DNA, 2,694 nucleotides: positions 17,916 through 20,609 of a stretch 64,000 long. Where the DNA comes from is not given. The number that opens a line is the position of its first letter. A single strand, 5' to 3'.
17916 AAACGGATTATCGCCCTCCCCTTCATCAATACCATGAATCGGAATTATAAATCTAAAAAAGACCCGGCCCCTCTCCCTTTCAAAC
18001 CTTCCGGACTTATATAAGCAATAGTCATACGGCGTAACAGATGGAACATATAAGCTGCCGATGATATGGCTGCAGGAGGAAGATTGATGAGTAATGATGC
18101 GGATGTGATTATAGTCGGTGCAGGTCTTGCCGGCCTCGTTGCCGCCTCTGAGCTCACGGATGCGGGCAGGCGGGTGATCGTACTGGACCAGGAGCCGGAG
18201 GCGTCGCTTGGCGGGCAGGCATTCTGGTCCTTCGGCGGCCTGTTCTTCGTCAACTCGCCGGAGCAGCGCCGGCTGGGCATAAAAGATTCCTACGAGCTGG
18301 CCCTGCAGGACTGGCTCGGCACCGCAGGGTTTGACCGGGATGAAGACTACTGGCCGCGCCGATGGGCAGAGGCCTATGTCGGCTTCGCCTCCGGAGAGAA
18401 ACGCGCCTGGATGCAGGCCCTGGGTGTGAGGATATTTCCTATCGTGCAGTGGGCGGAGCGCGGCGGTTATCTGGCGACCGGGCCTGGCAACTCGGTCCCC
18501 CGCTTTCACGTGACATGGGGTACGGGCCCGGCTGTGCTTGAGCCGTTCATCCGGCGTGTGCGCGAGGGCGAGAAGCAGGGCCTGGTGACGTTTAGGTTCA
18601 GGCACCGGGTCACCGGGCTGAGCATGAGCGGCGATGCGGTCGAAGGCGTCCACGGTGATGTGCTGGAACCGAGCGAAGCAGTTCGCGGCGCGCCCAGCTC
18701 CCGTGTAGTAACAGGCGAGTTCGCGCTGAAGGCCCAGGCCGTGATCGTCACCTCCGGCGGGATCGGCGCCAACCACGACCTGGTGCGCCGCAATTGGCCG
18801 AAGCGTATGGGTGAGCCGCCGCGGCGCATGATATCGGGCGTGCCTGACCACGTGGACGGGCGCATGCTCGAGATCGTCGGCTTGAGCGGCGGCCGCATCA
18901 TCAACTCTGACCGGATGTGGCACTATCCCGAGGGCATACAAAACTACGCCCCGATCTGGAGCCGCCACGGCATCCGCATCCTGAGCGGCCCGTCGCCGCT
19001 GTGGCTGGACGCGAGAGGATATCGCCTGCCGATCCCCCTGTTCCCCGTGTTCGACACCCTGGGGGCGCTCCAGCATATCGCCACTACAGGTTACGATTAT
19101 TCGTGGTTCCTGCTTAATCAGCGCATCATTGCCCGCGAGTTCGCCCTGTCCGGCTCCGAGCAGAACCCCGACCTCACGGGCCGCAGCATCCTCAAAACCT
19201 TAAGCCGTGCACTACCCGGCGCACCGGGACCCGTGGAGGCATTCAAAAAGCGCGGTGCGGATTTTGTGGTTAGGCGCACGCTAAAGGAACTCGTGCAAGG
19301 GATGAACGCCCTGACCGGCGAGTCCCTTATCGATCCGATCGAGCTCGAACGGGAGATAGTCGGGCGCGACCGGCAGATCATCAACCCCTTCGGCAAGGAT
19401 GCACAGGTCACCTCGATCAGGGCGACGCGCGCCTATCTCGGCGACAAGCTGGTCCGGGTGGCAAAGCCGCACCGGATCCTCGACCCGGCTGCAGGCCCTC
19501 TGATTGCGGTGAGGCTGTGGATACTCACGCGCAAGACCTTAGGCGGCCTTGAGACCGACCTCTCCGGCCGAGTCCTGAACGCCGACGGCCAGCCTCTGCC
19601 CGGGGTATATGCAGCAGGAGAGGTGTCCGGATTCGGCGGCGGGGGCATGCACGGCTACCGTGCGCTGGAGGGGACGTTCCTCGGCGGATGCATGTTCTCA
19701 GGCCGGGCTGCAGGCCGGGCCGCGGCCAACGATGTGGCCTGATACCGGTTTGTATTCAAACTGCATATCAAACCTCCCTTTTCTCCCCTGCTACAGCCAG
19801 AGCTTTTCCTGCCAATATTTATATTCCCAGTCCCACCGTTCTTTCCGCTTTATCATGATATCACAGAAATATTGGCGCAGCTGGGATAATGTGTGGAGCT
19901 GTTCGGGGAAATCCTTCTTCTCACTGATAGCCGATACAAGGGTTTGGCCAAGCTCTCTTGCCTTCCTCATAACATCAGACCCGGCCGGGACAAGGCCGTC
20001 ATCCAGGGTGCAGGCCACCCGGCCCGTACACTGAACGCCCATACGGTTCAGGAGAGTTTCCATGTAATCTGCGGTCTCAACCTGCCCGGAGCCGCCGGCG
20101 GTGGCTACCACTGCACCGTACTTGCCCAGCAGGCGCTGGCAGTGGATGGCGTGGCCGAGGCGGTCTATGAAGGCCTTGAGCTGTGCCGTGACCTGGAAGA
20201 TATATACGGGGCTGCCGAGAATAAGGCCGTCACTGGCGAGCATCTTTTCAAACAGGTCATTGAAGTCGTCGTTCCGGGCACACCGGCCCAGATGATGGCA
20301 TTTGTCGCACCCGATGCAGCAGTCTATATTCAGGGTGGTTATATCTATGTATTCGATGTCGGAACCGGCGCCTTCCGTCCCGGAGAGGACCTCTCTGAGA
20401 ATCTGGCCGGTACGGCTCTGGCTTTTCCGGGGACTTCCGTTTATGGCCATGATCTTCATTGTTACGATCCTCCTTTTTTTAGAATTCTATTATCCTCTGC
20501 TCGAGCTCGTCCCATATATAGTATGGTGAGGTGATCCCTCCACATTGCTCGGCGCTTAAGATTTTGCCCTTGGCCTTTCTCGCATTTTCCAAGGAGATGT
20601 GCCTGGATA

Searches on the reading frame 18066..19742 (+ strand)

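Call 5: search_protein_families(library=pfam, proteins=[window:18066-19742:+], max_evalue=0.01)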
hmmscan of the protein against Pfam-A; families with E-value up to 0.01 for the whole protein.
window:18066-19742:+ (558 aa): 13 families
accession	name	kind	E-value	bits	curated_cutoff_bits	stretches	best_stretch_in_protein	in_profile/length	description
PF00890.30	FAD_binding_2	-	1.3e-80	272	20.4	1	13-539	1-414/414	FAD binding domain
PF01266.30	DAO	-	1e-07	32.3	27.9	1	13-239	1-208/353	FAD dependent oxidoreductase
PF03486.20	HI0933_like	-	1.9e-07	31.2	50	1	13-45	2-34/244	HI0933-like protein Rossmann domain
PF13450.12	NAD_binding_8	-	2.5e-07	31.3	21.9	1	16-52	1-35/68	NAD(P)-binding Rossmann-like domain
PF01494.25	FAD_binding_3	-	5.5e-07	29.6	22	1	11-50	1-40/349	FAD binding domain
PF07992.20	Pyr_redox_2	-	1.5e-05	25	26.1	1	13-47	2-36/291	Pyridine nucleotide-disulphide oxidoreductase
PF01946.23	Thi4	-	2.1e-05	24.3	26.2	1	11-61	17-64/235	Thi4 family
PF12831.13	FAD_oxidored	-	6.1e-05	22.9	27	1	13-58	1-44/416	FAD dependent oxidoreductase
PF05834.18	Lycopene_cycl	-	0.00021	20.9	23.4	1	13-56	1-46/380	Lycopene cyclase protein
PF01262.27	AlaDh_PNT_C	-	0.0022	17.9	23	1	9-46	26-63/214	Alanine dehydrogenase/PNT, C-terminal domain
PF01593.30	Amino_oxidase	-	0.003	17.3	19.8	1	21-44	1-24/443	Flavin containing amine oxidoreductase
PF01134.28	GIDA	-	0.004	16.7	22.1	1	13-43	1-31/391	Glucose inhibited division protein A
PF00070.33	Pyr_redox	-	0.0051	17.7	22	0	14-45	2-33/82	Pyridine nucleotide-disulphide oxidoreductase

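Call 6: search_protein_families(library=ncbifam, proteins=[window:18066-19742:+], max_evalue=0.01)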
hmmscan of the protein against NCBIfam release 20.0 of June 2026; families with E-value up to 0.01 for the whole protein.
window:18066-19742:+ (558 aa): 106 families (the best 25 are shown)
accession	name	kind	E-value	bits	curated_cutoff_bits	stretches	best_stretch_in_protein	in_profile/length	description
NF009472.0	PRK12834.1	equivalog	2.3e-288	957.2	476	1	9-556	2-549/550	FAD-binding dehydrogenase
TIGR01813.1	flavo_cyto_c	subfamily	5.3e-32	111.1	285.45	2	13-246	1-204/444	flavocytochrome c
NF006130.0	PRK08274.1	equivalog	1e-23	83.9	369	2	9-286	3-241/467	FAD-dependent tricarballylate dehydrogenase TcuA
NF005510.0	PRK07121.1-3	subfamily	1.1e-21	77.1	481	2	473-556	403-489/492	FAD-binding protein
NF053717.1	VnlPnlRedVprA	equivalog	1.1e-20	73.9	600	2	10-195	5-168/481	vinyl phenol reductase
NF005512.0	PRK07121.1-5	subfamily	1.2e-18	66.9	812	2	466-555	402-488/489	FAD-binding protein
NF005064.0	PRK06481.1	equivalog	1.6e-18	66.7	542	2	481-555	431-501/506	flavocytochrome c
NF005511.0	PRK07121.1-4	equivalog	1.7e-18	66.4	466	2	488-555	477-541/553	FAD-binding protein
NF004789.0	PRK06134.1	subfamily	9.6e-18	64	747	2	8-79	9-78/581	FAD-dependent oxidoreductase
NF005508.0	PRK07121.1-1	equivalog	4.7e-16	58.4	537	2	488-556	427-493/497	FAD-binding protein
NF009478.0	PRK12844.1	equivalog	7.5e-16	57.5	789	2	10-129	7-121/559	3-ketosteroid-delta-1-dehydrogenase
NF053676.1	4oxCHCAChcC1Cy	equivalog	1.8e-14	53.1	1000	2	13-79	3-67/528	4-oxocyclohexanecarboxylate 2-dehydrogenase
TIGR02485.1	CobZ_N-term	equivalog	6.5e-14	51.5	372.55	2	13-53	3-43/437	FAD-dependent tricarballylate dehydrogenase TcuA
NF005882.1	PRK07843.1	equivalog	4.9e-13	48.4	788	2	467-543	463-537/547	3-oxosteroid 1-dehydrogenase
NF009477.0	PRK12843.1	equivalog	6.6e-13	48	758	2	9-79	14-82/578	FAD-dependent oxidoreductase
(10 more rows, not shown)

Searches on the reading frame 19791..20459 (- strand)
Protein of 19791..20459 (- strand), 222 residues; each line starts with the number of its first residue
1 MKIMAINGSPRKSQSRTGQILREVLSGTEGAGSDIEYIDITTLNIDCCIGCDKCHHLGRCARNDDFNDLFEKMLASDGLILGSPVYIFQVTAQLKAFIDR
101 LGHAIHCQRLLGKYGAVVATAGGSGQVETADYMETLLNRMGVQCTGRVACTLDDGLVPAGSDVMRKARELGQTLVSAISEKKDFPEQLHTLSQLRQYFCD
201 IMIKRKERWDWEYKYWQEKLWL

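Call 5: search_protein_families(library=pfam, proteins=[window:19791-20459:-], max_evalue=0.01)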
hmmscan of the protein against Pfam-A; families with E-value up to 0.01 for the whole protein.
window:19791-20459:- (222 aa): 2 families
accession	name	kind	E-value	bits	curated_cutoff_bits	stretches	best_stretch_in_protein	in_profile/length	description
PF03358.20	FMN_red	-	7.7e-28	97.4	24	1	1-147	1-142/152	NADPH-dependent FMN reductase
PF02525.22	Flavodoxin_2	-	8.9e-17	61.9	27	1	1-138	1-163/198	Flavodoxin-like fold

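Call 6: search_protein_families(library=ncbifam, proteins=[window:19791-20459:-], max_evalue=0.01)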
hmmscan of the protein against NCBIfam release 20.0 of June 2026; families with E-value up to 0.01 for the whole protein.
window:19791-20459:- (222 aa): 7 families
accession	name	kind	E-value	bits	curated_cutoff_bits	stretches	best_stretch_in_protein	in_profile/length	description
TIGR03567.1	FMN_reduc_SsuE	equivalog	9.1e-09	35.5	164.05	1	2-155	1-142/171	NADPH-dependent FMN reductase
NF002999.0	PRK03767.1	equivalog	3e-06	27.2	141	1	71-141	65-137/200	NAD(P)H:quinone oxidoreductase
TIGR03566.1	FMN_reduc_MsuE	equivalog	3.2e-05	23.8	212.5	1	2-124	1-112/174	FMN reductase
NF007859.0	PRK10569.1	equivalog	3.5e-05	23.6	225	1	1-132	1-119/191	NADPH-dependent FMN reductase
TIGR01755.1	flav_wrbA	equivalog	7.5e-05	22.8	132.5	1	73-130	66-125/197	NAD(P)H:quinone oxidoreductase type IV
NF007280.0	PRK09739.1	equivalog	9.4e-05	22.1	162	1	1-101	4-105/199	NAD(P)H oxidoreductase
NF038196.1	ferrodoxin_EFR1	subfamily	0.00084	19.4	75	1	75-180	40-146/242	EFR1 family ferrodoxin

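Call 28: search_solved_structures(query=window:19791-20459:-, max_evalue=0.001)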
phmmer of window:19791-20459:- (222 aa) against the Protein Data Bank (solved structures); distinct sequences matched with E-value up to 0.001: 7.
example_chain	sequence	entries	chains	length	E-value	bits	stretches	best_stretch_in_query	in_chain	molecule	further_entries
7d38_A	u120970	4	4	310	3.3e-12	49.8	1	1-106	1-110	Cd1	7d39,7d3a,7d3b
1sqs_A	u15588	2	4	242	1.4e-10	44.5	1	59-191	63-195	conserved hypothetical protein | Hypothetical protein SP1951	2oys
4c14_A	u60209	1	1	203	3.8e-05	26.7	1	68-105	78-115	FMN-DEPENDENT NADH-AZOREDUCTASE 1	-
4c0w_A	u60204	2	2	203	3.8e-05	26.7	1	68-105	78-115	FMN-DEPENDENT NADH-AZOREDUCTASE 1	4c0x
4ltd_A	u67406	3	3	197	4.5e-05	26.5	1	3-143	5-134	NADH-dependent FMN reductase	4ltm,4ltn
3k1y_A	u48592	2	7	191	0.00014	24.8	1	13-180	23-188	oxidoreductase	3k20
1rli_A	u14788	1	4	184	0.00033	23.7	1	1-109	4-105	Trp Repressor Binding Protein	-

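Call 43: search_protein_families(library=pfam, proteins=[L082:5268-5690:+], max_evalue=0.001)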
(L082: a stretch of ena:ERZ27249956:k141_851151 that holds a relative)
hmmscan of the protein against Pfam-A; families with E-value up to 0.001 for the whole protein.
L082:5268-5690:+ (140 aa): 0 families

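Call 54: find_homologous_proteins(query=window:19791-20459:-, max_evalue=1e-10)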
Query window:19791-20459:- (222 aa): 430 proteins with E <= 1e-10 among 1222 candidates; the best 120 are listed.
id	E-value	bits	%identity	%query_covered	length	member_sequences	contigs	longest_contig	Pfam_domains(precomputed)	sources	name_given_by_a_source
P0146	1.8e-142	491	94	100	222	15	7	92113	PF02525.23,PF03358.21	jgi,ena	jgi:multimeric flavodoxin WrbA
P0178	4.6e-142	489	96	100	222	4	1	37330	PF02525.23,PF03358.21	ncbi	ncbi:MAG: flavodoxin family protein [Desulfomonilia bacterium]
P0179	2.2e-124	431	82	100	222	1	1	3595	PF02525.23,PF03358.21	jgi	jgi:multimeric flavodoxin WrbA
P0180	1.5e-123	429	82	100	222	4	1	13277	PF02525.23,PF03358.21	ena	-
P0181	2.8e-123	428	82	100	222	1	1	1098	PF02525.23,PF03358.21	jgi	jgi:multimeric flavodoxin WrbA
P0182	7.3e-123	426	81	100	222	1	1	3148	PF02525.23,PF03358.21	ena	-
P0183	1.0e-122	426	81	100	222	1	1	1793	PF02525.23,PF03358.21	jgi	jgi:multimeric flavodoxin WrbA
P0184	6.8e-122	423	81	100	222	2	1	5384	PF02525.23,PF03358.21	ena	-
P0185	9.5e-122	423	82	100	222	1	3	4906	PF02525.23,PF03358.21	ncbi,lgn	-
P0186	1.2e-117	409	78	100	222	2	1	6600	PF02525.23,PF03358.21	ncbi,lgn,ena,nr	ncbi:MAG TPA: flavodoxin family protein [Desulfomonilia bacterium]|nr:flavodoxin family protein [Des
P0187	4.3e-115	401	76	100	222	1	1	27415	PF02525.23,PF03358.21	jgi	jgi:multimeric flavodoxin WrbA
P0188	7.2e-111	387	72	100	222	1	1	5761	PF02525.23,PF03358.21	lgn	-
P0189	1.0e-105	370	71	100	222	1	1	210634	PF02525.23,PF03358.21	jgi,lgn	-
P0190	5.5e-105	368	71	100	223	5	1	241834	PF02525.23,PF03358.21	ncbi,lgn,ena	-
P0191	1.7e-102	360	69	100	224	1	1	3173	PF02525.23,PF03358.21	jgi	jgi:multimeric flavodoxin WrbA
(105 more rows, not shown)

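Call 55: find_encoding_contigs(protein=P0187, flank=4000, max_places=2)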
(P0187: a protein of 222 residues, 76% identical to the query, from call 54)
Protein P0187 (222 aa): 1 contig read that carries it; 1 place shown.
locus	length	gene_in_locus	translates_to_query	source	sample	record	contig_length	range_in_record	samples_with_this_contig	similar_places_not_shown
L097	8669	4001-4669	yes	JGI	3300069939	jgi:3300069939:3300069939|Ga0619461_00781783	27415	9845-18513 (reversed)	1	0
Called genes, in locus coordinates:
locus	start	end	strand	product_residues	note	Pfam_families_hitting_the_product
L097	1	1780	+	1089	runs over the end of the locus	PF08447:PAS_3, PF08448:PAS_4, PF13426:PAS_9, PF08447:PAS_3, PF08448:PAS_4 (weak), PF00512:HisKA, PF02518:HATPase_c, PF00072:Response_reg, +3 more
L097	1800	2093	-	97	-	-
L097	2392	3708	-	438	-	PF00034:Cytochrom_C (faint), PF06537:DHOR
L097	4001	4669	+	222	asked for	PF02525:Flavodoxin_2, PF03358:FMN_red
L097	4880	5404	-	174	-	PF01381:HTH_3, PF12844:HTH_19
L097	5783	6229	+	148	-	PF00072:Response_reg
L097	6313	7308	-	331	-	PF04055:Radical_SAM, PF06968:BATS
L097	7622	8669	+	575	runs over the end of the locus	PF01855:POR_N, PF00037:Fer4 (faint), PF02775:TPP_enzyme_C, PF14697:Fer4_21 (faint)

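Call 56: find_encoding_contigs(protein=P0190, flank=4000, max_places=2)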
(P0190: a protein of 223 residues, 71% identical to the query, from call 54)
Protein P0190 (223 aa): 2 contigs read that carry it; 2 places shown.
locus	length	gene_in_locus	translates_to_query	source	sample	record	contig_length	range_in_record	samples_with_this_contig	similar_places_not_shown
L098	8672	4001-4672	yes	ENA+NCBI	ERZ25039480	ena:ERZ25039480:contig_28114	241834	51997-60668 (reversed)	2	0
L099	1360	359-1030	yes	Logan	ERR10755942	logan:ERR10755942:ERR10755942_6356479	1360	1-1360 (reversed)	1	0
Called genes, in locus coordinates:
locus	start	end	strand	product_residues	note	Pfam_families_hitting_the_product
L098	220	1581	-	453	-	-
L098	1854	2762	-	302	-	PF00561:Abhydrolase_1, PF12697:Abhydrolase_6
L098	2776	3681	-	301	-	-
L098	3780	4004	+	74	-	-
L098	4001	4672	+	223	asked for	PF02525:Flavodoxin_2, PF03358:FMN_red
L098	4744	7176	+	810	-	-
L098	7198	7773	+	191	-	PF06210:DUF1003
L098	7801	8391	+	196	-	PF00881:Nitroreductase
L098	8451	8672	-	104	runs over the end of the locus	-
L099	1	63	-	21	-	?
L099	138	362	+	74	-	-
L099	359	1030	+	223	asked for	PF02525:Flavodoxin_2, PF03358:FMN_red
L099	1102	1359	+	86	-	?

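Call 61: search_solved_structures(query=window:19791-20459:-, max_evalue=1e-8, show_alignments=2)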
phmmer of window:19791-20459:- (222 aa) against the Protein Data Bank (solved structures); distinct sequences matched with E-value up to 1e-8: 2.
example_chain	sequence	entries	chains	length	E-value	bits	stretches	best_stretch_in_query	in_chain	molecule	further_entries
7d38_A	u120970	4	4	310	3.3e-12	49.8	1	1-106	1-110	Cd1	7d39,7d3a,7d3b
1sqs_A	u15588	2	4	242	1.4e-10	44.5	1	59-191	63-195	conserved hypothetical protein | Hypothetical protein SP1951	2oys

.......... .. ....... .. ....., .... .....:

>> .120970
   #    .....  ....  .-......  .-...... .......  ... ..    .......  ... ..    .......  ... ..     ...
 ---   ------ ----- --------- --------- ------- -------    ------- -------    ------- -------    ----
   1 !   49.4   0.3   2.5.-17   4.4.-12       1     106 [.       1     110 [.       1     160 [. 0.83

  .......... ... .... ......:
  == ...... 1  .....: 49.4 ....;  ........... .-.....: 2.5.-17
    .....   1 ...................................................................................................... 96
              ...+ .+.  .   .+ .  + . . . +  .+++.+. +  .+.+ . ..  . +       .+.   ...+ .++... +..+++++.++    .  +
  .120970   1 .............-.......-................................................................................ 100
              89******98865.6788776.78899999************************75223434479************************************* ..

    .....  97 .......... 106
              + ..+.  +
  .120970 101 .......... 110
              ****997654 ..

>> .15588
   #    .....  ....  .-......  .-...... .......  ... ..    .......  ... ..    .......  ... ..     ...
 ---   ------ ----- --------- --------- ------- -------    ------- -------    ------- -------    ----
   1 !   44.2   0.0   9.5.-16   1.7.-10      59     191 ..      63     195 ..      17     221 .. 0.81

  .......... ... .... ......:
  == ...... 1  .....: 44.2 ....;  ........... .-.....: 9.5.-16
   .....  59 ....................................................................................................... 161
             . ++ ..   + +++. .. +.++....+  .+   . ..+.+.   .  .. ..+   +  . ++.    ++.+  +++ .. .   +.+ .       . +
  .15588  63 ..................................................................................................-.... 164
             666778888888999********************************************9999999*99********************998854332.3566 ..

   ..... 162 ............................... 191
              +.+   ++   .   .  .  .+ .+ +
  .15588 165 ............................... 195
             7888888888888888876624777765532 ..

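Call 78: search_protein_families(library=padloc, proteins=[window:19791-20459:-, L082:5268-5690:+], max_evalue=0.001)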
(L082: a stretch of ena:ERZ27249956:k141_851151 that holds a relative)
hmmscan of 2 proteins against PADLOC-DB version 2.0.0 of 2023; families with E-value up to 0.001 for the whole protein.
window:19791-20459:- (222 aa): 0 families

L082:5268-5690:+ (140 aa): 0 families
